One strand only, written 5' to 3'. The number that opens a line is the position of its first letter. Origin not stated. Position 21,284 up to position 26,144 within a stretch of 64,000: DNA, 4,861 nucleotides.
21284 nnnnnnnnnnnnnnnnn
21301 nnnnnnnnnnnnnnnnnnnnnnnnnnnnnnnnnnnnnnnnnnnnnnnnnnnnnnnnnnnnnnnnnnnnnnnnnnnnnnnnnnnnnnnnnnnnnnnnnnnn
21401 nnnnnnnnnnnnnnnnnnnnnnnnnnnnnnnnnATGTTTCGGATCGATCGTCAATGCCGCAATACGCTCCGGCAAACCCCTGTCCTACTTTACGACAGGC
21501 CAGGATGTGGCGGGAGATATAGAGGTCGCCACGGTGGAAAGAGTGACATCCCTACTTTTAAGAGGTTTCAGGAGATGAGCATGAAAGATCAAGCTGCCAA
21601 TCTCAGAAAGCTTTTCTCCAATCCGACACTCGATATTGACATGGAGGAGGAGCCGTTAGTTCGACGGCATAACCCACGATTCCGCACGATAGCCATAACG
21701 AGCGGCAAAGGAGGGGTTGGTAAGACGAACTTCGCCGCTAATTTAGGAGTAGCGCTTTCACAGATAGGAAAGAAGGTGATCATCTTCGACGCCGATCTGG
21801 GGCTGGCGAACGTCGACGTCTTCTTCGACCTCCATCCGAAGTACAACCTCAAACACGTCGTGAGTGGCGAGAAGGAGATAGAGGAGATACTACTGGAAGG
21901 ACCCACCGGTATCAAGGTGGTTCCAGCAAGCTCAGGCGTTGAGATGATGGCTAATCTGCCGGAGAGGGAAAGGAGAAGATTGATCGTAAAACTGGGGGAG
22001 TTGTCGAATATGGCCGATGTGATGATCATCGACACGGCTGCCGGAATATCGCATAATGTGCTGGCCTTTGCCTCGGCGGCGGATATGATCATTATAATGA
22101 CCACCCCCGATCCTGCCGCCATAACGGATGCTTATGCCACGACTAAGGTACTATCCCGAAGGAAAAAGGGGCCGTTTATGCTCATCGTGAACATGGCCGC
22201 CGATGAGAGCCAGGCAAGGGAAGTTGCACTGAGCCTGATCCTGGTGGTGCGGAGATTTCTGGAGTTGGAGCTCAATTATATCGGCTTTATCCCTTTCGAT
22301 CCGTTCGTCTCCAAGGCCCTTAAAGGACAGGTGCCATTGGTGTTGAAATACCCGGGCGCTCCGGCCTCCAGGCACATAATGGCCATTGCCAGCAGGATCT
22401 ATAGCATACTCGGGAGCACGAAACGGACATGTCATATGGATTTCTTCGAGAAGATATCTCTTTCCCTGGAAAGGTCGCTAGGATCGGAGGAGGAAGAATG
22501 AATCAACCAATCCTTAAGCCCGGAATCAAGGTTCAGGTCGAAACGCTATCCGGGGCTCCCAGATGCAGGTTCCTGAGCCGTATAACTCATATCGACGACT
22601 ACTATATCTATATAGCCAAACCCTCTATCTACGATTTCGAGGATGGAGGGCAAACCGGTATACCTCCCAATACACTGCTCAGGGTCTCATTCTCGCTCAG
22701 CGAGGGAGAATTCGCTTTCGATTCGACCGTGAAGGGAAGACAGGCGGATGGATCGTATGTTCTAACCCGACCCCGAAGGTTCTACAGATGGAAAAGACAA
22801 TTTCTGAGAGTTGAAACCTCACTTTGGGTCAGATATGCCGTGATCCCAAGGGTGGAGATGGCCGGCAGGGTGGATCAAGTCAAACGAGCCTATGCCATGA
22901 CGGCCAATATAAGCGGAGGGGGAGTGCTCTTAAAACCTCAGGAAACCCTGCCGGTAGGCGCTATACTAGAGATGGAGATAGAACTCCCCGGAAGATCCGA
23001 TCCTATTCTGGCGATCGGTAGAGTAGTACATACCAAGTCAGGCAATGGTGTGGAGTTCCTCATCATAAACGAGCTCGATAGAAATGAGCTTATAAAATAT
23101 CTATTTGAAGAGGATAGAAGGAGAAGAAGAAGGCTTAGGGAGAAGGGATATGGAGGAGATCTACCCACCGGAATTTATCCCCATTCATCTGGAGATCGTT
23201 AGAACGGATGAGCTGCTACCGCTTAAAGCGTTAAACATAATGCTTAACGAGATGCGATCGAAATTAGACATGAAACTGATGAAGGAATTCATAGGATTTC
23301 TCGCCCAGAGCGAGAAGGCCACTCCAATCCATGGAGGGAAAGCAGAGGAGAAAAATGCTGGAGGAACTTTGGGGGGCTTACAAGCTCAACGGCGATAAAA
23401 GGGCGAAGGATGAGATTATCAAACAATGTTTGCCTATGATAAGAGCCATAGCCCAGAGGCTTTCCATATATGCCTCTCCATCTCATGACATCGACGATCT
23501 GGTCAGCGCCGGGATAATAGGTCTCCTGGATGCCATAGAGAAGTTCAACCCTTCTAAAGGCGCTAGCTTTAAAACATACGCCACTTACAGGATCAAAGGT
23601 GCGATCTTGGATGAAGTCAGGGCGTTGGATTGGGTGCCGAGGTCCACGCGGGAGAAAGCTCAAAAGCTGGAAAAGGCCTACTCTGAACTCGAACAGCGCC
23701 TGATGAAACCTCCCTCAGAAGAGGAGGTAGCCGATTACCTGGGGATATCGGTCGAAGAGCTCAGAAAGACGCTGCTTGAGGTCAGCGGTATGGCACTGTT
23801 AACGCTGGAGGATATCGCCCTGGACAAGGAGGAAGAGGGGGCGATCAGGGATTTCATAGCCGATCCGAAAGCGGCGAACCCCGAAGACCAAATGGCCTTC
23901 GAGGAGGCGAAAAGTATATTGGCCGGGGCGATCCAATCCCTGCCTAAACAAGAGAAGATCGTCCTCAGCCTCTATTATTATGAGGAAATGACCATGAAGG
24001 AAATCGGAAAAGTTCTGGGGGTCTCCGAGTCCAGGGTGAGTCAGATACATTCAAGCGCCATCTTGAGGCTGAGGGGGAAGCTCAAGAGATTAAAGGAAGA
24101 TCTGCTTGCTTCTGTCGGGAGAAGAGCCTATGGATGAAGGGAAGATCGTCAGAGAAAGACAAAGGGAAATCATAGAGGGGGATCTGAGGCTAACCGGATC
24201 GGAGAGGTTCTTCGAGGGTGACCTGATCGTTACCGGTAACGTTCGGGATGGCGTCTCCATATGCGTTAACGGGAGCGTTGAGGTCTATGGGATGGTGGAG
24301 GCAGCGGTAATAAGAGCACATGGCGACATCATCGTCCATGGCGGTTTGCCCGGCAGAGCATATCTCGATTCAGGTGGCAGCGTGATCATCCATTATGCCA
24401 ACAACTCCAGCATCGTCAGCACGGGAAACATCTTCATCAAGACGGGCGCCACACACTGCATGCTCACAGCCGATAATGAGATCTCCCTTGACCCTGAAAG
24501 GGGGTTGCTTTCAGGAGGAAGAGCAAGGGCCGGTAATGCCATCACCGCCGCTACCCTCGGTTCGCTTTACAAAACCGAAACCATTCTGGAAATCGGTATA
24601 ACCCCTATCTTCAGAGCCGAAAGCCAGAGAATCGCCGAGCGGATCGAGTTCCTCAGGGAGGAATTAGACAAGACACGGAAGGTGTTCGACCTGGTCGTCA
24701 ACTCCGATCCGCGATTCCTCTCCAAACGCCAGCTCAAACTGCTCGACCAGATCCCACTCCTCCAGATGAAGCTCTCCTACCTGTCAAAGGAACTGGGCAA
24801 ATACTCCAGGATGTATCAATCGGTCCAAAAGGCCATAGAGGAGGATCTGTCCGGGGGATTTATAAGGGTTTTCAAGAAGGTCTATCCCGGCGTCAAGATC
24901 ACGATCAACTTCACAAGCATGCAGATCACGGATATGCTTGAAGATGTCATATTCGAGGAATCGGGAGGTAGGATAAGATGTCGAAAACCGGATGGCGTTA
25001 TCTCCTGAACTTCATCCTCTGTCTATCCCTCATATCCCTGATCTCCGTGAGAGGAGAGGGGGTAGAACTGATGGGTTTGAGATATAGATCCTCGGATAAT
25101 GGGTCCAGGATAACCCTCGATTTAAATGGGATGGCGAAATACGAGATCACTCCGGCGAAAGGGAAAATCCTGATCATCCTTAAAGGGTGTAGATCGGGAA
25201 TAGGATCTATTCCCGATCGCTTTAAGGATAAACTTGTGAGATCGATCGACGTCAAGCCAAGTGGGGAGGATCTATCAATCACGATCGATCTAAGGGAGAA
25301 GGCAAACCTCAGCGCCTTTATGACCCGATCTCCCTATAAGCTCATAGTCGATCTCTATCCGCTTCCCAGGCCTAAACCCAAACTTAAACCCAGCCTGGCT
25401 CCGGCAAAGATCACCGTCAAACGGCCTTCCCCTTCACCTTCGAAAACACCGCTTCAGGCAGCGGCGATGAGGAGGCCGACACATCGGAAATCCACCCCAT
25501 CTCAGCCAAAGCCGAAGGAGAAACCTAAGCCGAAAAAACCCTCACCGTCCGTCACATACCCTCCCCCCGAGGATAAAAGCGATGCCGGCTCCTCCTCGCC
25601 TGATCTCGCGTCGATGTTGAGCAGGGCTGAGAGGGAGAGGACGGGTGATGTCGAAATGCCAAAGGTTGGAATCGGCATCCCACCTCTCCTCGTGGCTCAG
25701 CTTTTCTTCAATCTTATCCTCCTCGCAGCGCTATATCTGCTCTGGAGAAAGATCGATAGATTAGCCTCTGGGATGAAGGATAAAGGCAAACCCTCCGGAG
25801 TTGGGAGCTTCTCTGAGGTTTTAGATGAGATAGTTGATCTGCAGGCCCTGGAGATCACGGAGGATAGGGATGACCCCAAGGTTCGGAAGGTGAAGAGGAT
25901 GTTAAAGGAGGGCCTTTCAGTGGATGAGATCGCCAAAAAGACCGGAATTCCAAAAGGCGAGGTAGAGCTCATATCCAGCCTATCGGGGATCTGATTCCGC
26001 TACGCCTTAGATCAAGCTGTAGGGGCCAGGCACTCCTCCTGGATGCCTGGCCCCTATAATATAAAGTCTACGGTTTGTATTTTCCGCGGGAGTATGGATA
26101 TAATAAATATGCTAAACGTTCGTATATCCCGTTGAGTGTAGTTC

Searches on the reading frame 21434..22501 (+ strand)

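Call 6: search_protein_families(library=pfam, proteins=[window:21434-22501:+], max_evalue=0.01)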
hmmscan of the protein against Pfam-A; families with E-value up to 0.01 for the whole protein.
window:21434-22501:+ (355 aa): 7 families
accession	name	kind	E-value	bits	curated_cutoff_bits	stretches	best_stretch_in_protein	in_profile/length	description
PF10609.15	ParA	-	5.1e-19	69.1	27.1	1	85-322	5-245/246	NUBPL iron-transfer P-loop NTPase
PF13614.12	AAA_31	-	3.4e-16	60.1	27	1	84-231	2-155/177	AAA domain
PF01656.29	CbiA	-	1.3e-14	54.7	25.4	1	86-298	1-121/125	CobQ/CobB/MinD/ParA nucleotide binding domain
PF02374.21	ArsA_ATPase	-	8.3e-07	28.9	24.3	1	87-121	4-38/305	Anion-transporting ATPase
PF00142.24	Fer4_NifH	-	6.5e-06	26.2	25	1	86-295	3-217/271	4Fe-4S iron sulfur cluster binding proteins, NifH/frxC family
PF06564.18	CBP_BcsQ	-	3e-05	24.1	21.3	1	86-320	4-231/234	Cellulose biosynthesis protein BcsQ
PF09140.17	MipZ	-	4.5e-05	23.3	20.7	1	85-220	2-126/262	ATPase MipZ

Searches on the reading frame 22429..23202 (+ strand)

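Call 6: search_protein_families(library=pfam, proteins=[window:22429-23202:+], max_evalue=0.01)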
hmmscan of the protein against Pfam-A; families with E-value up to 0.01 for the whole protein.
window:22429-23202:+ (257 aa): 2 families
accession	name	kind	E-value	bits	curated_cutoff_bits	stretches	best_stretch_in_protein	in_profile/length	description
PF07238.19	PilZ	-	4.9e-11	43.3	22.5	1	123-227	3-102/102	PilZ domain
PF12945.12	PilZNR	-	1.4e-06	28.8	23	1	30-112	1-80/85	Flagellar protein YcgR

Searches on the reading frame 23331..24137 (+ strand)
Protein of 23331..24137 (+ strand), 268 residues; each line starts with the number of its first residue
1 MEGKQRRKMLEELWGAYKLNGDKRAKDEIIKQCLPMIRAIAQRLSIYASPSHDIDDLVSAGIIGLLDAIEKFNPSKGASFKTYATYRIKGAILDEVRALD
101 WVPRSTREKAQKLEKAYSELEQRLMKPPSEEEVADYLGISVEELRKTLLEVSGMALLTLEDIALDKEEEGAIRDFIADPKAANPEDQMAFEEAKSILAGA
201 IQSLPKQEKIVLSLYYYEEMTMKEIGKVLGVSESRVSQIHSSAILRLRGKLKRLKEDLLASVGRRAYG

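Call 41: search_protein_families(library=pfam, proteins=[window:23331-24137:+], max_evalue=0.001)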
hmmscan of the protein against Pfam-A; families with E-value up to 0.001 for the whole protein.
window:23331-24137:+ (268 aa): 5 families
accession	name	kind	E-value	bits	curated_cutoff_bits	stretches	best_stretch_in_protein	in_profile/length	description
PF04545.22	Sigma70_r4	-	5.5e-20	71.1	24.1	1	200-248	1-49/50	Sigma-70, region 4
PF04542.20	Sigma70_r2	-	6.6e-18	64.7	24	1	30-101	2-70/71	Sigma-70 region 2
PF04539.22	Sigma70_r3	-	1.5e-12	47.9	25.3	1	108-187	1-77/78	Sigma-70 region 3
PF08281.18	Sigma70_r4_2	-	9.6e-12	44.8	25.7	1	197-238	4-45/54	Sigma-70, region 4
PF13384.12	HTH_23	-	0.00037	20.7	24.6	0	214-240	12-38/50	Homeodomain-like domain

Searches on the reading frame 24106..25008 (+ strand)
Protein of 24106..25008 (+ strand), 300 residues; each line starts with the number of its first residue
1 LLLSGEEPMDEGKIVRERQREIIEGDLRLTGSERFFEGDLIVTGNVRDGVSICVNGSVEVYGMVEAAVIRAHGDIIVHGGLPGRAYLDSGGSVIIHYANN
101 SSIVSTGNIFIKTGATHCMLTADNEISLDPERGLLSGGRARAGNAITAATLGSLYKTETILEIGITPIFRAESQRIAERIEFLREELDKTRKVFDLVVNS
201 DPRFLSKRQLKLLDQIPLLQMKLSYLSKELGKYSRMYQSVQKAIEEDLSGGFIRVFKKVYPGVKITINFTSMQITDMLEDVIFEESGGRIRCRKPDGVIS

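Call 41: search_protein_families(library=pfam, proteins=[window:24106-25008:+], max_evalue=0.001)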
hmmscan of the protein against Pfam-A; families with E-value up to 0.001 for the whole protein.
window:24106-25008:+ (300 aa): 2 families
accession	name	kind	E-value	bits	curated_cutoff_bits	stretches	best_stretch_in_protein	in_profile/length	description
PF03961.19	FapA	-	5.9e-49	167.6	31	1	36-289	18-271/272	Flagellar Assembly Protein A beta solenoid domain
PF03775.22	MinC_C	-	2.3e-05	24.7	33.2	0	30-65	8-43/102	Septum formation inhibitor MinC, C-terminal domain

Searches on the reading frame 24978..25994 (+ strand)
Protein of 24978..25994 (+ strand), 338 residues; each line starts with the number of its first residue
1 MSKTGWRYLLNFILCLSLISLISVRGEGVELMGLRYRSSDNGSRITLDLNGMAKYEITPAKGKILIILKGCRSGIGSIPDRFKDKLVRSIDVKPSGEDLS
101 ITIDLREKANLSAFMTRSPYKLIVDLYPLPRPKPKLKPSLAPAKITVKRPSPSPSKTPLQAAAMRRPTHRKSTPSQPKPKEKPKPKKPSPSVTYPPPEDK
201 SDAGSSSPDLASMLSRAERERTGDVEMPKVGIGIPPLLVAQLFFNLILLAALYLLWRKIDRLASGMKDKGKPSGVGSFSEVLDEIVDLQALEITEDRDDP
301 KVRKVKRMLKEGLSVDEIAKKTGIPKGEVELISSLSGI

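Call 41: search_protein_families(library=pfam, proteins=[window:24978-25994:+], max_evalue=0.001)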
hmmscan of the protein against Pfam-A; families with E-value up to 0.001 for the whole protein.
window:24978-25994:+ (338 aa): 2 families
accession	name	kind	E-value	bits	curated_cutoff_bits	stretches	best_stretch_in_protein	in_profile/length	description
PF10975.14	DUF2802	-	3.4e-07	30.8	33.5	1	297-336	28-67/68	Protein of unknown function (DUF2802)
PF11741.13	AMIN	-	0.00034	21.1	20.5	0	34-123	2-98/101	AMIN domain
